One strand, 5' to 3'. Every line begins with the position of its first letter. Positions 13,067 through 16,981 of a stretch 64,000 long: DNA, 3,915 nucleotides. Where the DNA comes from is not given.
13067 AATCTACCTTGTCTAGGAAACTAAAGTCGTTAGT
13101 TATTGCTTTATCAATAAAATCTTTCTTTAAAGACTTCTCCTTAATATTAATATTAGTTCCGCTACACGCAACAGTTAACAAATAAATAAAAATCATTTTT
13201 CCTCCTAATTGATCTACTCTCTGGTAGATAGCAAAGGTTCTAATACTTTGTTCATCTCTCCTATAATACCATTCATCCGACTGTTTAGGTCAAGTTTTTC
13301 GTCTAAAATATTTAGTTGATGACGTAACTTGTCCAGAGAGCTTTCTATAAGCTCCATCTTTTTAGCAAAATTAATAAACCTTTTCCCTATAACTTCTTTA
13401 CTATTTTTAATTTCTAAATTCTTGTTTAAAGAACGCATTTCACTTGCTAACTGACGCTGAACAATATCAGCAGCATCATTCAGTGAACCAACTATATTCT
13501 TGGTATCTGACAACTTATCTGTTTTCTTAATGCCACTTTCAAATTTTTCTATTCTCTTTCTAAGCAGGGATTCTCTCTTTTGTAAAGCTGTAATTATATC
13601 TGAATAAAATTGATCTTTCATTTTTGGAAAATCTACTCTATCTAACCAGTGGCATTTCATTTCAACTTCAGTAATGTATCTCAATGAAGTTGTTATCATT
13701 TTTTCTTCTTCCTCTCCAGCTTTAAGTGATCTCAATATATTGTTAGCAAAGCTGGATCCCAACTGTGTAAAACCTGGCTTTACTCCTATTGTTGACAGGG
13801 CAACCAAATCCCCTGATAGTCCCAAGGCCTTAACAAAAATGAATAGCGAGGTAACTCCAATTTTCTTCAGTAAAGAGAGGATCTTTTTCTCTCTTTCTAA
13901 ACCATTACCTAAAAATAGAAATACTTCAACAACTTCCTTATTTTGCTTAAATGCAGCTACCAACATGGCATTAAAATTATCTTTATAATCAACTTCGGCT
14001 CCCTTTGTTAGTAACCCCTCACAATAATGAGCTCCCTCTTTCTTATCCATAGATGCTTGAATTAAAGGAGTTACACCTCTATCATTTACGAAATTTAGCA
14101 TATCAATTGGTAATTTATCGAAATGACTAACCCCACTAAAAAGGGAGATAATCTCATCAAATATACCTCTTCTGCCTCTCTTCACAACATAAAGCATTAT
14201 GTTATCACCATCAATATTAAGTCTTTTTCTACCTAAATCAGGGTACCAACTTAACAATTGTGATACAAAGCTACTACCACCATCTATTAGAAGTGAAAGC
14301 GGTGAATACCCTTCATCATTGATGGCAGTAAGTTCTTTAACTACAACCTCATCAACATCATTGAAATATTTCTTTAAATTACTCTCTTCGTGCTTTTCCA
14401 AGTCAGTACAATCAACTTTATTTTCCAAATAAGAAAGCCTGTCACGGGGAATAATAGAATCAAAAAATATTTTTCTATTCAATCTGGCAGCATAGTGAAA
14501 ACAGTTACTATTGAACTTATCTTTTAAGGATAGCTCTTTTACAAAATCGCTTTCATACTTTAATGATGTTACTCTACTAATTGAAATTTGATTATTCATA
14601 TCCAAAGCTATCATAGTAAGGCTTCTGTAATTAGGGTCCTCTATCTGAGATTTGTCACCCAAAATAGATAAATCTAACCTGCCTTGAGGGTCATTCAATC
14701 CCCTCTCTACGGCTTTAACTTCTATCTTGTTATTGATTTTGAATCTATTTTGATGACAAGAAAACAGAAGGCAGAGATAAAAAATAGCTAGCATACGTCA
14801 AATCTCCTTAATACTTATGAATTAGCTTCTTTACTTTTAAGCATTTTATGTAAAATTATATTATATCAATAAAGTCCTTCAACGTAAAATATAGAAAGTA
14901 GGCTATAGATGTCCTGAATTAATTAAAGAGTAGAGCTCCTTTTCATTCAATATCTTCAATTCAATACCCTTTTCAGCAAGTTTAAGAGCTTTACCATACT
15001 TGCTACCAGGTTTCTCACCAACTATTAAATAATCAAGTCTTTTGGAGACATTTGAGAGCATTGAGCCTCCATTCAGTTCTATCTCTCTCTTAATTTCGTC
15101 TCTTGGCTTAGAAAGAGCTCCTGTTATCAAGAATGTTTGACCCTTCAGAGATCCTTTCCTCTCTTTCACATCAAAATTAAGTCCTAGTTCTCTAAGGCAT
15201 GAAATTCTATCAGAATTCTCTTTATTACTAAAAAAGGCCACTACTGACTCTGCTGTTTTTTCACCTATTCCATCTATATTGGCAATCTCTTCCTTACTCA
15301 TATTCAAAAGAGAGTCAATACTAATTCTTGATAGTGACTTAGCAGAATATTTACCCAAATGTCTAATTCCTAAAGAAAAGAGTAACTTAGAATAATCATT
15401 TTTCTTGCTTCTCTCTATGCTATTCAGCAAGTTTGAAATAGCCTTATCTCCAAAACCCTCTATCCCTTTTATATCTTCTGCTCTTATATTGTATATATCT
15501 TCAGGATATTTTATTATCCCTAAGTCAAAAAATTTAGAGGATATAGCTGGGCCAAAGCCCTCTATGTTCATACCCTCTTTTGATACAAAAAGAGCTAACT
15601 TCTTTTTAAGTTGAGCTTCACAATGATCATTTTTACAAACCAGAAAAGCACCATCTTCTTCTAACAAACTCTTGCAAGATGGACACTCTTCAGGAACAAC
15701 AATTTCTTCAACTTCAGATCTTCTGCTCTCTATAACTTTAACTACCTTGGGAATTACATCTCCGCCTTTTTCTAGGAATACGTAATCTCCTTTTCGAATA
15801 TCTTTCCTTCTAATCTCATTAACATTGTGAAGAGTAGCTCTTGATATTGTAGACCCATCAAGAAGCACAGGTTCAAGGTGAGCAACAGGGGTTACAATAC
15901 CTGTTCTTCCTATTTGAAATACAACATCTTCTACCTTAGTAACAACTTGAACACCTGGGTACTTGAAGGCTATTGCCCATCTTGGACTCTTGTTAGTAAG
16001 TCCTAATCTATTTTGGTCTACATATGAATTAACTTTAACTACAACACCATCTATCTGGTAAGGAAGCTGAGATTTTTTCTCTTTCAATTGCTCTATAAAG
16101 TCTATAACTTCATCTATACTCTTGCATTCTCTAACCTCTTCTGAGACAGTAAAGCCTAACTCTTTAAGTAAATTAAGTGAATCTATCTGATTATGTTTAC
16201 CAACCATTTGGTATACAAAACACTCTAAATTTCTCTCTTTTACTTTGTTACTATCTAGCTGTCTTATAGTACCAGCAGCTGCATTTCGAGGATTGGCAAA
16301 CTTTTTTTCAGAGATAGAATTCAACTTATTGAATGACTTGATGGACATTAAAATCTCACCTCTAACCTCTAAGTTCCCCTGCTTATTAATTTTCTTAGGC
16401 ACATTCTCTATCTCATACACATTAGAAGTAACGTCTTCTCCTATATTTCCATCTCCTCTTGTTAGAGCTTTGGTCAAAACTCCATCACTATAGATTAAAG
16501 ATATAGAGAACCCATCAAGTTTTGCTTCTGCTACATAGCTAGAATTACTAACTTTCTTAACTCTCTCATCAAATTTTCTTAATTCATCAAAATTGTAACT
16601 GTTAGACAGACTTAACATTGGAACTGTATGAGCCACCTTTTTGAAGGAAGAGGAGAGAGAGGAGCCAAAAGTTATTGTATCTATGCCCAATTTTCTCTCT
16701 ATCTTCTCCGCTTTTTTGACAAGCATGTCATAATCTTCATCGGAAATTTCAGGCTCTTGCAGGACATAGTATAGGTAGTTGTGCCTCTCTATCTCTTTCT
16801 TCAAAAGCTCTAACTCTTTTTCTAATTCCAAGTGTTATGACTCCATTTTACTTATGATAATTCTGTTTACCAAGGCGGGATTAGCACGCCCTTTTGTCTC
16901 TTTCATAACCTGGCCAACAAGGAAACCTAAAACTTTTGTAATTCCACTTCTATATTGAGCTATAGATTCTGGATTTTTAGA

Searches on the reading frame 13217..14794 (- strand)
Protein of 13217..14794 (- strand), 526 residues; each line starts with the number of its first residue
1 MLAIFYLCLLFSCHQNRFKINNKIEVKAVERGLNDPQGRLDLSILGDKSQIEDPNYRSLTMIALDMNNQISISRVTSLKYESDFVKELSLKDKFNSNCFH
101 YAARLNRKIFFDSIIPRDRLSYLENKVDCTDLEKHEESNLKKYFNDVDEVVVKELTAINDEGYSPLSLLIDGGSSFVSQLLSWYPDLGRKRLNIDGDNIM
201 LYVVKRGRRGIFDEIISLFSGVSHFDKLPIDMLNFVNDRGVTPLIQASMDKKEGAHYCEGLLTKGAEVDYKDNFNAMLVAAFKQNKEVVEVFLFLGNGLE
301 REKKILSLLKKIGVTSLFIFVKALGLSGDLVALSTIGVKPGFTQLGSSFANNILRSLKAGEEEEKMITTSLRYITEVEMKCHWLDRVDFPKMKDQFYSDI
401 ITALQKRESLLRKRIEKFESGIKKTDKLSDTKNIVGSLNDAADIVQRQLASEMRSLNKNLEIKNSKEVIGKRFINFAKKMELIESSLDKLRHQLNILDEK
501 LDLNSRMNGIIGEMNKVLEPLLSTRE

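Call 3: search_protein_families(library=pfam, proteins=[window:13217-14794:-], max_evalue=0.01)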
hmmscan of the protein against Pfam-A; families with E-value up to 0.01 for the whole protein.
window:13217-14794:- (526 aa): 1 family
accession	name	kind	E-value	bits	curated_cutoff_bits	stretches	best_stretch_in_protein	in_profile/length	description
PF12796.13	Ank_2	-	6.4e-06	27.1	27.3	1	233-294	22-81/90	Ankyrin repeats (3 copies)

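Call 78: search_protein_families(library=padloc, proteins=[window:13217-14794:-], max_evalue=0.001)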
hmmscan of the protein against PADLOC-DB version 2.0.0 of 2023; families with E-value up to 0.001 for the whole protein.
window:13217-14794:- (526 aa): 1 family
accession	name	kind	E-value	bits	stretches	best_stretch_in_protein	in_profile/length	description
PDLC04783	PDC-M72A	-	5.5e-06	23.9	1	234-293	127-186/392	-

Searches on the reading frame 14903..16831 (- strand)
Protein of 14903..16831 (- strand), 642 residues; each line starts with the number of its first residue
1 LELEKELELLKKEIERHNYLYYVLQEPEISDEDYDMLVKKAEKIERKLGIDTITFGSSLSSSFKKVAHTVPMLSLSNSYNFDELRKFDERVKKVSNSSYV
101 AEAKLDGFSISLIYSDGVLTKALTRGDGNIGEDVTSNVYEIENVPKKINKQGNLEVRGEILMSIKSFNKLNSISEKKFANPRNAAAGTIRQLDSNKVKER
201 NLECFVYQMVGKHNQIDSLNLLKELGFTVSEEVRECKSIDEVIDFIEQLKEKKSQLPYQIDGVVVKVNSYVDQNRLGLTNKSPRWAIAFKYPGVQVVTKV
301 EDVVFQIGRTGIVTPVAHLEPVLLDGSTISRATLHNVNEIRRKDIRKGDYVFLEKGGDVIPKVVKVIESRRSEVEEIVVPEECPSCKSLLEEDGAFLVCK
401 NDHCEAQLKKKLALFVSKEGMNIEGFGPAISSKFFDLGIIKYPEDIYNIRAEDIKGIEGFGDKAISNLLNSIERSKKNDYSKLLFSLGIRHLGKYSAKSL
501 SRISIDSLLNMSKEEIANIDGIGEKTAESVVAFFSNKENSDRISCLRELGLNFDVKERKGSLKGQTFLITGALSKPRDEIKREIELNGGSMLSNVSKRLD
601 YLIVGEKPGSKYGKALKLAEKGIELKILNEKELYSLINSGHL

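Call 66: find_encoding_contigs(protein=window:14903-16831:-, flank=10000, max_places=8)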
Protein window:14903-16831:- (642 aa): 24 contigs read that carry it; 1 place shown.
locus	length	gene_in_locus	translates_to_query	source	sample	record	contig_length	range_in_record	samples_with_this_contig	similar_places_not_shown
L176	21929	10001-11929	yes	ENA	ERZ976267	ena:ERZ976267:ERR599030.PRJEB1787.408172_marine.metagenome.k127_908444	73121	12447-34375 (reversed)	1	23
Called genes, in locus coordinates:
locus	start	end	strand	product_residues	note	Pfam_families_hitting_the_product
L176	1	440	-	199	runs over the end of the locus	PF02223:Thymidylate_kin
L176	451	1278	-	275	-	PF01148:CTP_transf_1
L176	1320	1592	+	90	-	PF00830:Ribosomal_L28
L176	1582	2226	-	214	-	PF00081:Sod_Fe_N, PF02777:Sod_Fe_C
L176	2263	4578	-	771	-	-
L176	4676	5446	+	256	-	PF00149:Metallophos (weak), PF13277:YmdB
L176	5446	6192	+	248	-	PF01975:SurE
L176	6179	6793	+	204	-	PF01743:PolyA_pol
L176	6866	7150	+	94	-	PF02686:GatC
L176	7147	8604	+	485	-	PF01425:Amidase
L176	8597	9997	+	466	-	PF02934:GatB_N, PF02637:GatB_Yqey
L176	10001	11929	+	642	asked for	PF22745:Nlig-Ia, PF01653:DNA_ligase_aden, PF03120:OB_DNA_ligase, PF14520:HHH_5 (faint), PF12826:HHH_2, PF00533:BRCT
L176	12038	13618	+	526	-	PF12796:Ank_2 (faint)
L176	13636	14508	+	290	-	-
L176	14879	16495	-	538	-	PF09820:AAA-ATPase_like, PF08011:PDDEXK_9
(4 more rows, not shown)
